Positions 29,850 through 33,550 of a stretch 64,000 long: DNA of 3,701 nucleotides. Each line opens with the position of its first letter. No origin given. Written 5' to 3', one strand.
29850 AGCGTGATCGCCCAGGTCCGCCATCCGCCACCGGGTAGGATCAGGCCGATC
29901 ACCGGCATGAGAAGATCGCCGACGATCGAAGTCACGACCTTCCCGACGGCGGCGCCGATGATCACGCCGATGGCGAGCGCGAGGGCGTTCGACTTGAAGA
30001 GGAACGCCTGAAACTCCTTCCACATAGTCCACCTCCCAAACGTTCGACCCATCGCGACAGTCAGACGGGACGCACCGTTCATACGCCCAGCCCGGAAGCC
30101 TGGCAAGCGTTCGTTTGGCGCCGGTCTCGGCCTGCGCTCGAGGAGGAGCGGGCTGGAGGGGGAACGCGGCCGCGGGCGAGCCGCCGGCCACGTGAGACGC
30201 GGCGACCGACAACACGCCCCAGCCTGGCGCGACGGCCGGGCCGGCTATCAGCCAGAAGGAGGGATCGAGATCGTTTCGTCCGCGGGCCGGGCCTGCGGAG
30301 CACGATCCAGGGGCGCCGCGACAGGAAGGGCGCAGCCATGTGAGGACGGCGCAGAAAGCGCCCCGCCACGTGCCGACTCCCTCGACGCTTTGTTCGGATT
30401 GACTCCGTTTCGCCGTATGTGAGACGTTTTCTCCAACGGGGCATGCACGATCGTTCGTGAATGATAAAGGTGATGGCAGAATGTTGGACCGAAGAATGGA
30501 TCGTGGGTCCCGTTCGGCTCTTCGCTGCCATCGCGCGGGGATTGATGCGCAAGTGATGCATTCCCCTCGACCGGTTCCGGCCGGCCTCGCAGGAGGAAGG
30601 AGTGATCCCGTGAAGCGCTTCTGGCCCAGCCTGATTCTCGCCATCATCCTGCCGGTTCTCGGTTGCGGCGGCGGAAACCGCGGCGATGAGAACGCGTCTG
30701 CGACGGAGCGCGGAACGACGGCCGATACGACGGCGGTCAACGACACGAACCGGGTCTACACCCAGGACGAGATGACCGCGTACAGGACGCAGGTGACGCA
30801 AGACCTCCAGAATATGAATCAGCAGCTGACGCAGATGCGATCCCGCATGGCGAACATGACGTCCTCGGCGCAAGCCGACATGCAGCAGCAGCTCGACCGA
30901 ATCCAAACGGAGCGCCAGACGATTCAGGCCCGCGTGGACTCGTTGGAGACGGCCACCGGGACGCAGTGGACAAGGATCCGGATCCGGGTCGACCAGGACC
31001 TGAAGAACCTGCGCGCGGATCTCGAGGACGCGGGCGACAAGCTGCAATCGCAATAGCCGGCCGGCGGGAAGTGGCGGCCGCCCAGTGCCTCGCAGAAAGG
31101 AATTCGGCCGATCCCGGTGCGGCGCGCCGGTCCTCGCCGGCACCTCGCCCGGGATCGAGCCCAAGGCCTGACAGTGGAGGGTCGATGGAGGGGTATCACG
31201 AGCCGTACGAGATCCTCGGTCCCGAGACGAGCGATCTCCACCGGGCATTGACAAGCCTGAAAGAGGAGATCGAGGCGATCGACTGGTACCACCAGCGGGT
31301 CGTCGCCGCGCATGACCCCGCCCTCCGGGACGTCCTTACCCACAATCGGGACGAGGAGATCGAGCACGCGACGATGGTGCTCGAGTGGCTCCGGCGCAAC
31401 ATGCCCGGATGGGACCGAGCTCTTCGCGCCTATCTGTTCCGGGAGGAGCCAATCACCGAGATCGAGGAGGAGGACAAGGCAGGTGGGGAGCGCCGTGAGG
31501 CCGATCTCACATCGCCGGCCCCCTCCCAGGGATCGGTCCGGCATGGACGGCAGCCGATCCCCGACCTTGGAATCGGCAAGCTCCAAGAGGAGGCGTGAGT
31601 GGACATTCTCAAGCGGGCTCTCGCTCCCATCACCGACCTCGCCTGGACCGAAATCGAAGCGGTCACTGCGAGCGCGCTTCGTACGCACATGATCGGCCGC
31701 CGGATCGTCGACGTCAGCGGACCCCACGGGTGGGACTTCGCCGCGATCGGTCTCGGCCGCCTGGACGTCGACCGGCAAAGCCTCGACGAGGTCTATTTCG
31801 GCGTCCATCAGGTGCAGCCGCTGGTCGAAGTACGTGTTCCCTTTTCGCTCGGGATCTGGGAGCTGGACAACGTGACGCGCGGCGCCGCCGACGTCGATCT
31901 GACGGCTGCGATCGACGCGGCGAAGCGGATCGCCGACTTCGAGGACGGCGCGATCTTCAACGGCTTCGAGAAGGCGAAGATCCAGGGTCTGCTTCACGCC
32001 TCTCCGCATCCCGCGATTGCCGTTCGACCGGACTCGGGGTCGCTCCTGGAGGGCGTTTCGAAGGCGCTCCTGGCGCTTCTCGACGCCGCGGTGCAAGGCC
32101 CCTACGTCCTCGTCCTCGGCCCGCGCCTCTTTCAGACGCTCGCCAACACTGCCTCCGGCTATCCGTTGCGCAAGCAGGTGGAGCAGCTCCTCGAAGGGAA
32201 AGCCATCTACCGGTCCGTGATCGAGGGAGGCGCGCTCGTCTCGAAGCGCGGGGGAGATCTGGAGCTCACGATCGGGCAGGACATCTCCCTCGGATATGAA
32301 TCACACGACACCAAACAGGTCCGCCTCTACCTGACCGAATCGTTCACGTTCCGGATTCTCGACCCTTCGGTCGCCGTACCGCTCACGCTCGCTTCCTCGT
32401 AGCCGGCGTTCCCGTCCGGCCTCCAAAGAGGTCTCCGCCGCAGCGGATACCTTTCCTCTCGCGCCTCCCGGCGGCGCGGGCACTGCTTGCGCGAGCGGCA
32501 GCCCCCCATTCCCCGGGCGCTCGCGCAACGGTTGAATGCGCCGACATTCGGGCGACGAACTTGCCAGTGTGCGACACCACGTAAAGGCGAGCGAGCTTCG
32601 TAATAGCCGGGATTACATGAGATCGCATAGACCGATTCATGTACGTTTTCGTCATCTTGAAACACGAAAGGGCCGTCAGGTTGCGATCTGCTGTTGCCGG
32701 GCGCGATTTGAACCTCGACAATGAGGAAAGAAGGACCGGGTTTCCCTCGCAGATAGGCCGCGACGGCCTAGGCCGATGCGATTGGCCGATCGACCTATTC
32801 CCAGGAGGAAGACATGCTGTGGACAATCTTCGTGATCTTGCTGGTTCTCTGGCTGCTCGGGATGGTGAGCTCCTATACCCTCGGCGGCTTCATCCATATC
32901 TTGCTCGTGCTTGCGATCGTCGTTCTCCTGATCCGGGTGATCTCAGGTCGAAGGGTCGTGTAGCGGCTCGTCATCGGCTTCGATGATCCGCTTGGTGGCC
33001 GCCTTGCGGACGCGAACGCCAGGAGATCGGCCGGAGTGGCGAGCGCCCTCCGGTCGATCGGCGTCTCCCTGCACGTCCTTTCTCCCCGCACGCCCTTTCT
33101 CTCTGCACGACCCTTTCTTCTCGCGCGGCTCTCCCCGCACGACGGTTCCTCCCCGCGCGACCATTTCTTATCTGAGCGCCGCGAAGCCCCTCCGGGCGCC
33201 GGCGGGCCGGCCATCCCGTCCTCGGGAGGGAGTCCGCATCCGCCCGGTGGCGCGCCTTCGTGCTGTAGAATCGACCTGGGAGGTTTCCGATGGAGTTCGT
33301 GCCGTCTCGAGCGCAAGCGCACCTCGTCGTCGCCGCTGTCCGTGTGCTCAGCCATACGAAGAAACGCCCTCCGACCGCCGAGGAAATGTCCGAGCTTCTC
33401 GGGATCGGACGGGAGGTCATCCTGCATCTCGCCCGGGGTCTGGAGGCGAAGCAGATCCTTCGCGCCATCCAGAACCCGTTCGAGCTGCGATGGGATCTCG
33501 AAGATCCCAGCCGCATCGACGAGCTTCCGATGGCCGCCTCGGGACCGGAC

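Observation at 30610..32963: EncFtn-encapsulin iron-storage nanocompartment operon with a recognisable cargo-loading peptide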

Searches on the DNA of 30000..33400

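Call 39: search_rna_families(source=window, start=30000, end=33400, threshold=evalue, max_evalue=1)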
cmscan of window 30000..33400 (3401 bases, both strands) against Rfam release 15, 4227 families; matches with E-value up to 1: 0.
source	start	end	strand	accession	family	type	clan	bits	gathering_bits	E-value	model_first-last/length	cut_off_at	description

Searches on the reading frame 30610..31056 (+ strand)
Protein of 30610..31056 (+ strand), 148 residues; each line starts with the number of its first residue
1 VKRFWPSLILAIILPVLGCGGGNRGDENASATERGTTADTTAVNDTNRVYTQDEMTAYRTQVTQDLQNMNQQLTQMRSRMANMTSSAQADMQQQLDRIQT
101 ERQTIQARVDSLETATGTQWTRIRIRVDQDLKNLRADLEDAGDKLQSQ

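Call 3: search_protein_families(library=pfam, proteins=[window:30610-31056:+], max_evalue=0.01)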
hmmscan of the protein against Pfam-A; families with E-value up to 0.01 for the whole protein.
window:30610-31056:+ (148 aa): 7 families
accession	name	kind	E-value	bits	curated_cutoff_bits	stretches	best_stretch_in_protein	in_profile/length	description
PF01442.23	Apolipoprotein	-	2.5e-05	24.5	90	1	55-147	79-172/190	Apolipoprotein A1/A4/E domain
PF24381.1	DUF7537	-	0.00047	20.2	31.7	1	7-123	4-123/258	Family of unknown function (DUF7537)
PF04513.17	Baculo_PEP_C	-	0.0011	19.5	38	0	86-147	13-74/140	Baculovirus polyhedron envelope protein, PEP, C terminus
PF07798.16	CCDC90-like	-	0.002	18.5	33.5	1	51-140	70-148/175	Coiled-coil domain-containing protein 90-like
PF09325.15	Vps5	-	0.0022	18.1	27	1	58-133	129-199/236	Vps5 C terminal like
PF12729.13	4HB_MCP_1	-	0.0048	16.9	27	1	53-116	38-102/181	Four helix bundle sensory module for signal transduction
PF25764.1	KIF21A_4th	-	0.005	16.9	33.1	0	46-147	10-122/183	KIF21A-like domain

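Call 4: search_protein_families(library=ncbifam, proteins=[window:30610-31056:+], max_evalue=0.01)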
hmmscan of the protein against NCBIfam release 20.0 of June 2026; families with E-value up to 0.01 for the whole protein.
window:30610-31056:+ (148 aa): 5 families
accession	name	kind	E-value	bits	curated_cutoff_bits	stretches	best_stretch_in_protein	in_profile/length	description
NF052504.1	sll1863_fam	domain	2e-12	47.2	35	1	56-145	3-92/93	sll1863 family stress response protein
NF041881.1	PTPDL_fam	equivalog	0.00096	18.4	200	1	53-146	195-284/339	PTPDL family protein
NF010289.0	PRK13729.1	equivalog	0.0027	16.7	504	1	27-115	41-126/474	F-type conjugal transfer pilus assembly protein TraB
NF058595.1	invert_tail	domain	0.0032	17.8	37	1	6-43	59-93/113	lipo-invert putative C-terminal anchoring domain-containing protein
NF033885.1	conj_TraP_IncI1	equivalog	0.0034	17.1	135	1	27-122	56-150/217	conjugal transfer protein TraP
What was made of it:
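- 30610..31056 (+): Neighbour not shown to belong: sll1863-family lipoprotein, 148 aa, with lipobox VLGC and a predicted three-helix bundle. NF052504 at 2e-12 (47.2 bits, cut-off 35) (call 4).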

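Call 20: find_homologous_proteins(query=window:30610-31053:+)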
Query seq(148 aa) (148 aa): 1 proteins with E <= 0.001 among 19 candidates.
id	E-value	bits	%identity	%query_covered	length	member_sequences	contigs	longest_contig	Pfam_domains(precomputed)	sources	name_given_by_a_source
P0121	1.9e-87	308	100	100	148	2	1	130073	PF01442.24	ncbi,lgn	ncbi:MAG: hypothetical protein ACE15D_09950 [Candidatus Eisenbacteria bacterium]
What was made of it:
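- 30610..31056 (+): No homologue other than itself in 5.8 billion proteins (call 20).
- Tried and rejected: The search returned only the protein itself (call 20), so its contexts elsewhere could not be examined.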

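Call 42: predict_structure(protein=window:30610-31056:+)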
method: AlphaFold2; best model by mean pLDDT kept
length: 148 residues; sequences in the alignment: 1
mean_pLDDT: 77.5   pTM: 0.63
mean pLDDT of the five models: 77.5, 76.9, 75.7, 74.8, 73.9
residues with pLDDT >= 90: 68; 70-90: 33; 50-70: 21; < 50: 26
segments of 3 or more residues with pLDDT < 50: 20-23, 28-35, 37-40
pLDDT, mean of each block of 10 residues (from residue 1): 50 52 45 47 63 91 96 93 80 94 94 87 91 94 87
secondary structure, 60 per line:
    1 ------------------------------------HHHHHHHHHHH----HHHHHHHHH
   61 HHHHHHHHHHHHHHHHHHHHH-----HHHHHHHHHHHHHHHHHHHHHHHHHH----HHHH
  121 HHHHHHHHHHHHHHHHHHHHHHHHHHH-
elements in order: H37-47 H52-81 H87-112 H117-147
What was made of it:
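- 30610..31056 (+): Helices at 52-81, 87-112 and 117-147 (call 42).
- On sll1863 family stress response protein (upstream lipoprotein): The predicted structure is a three-helix bundle (call 42).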
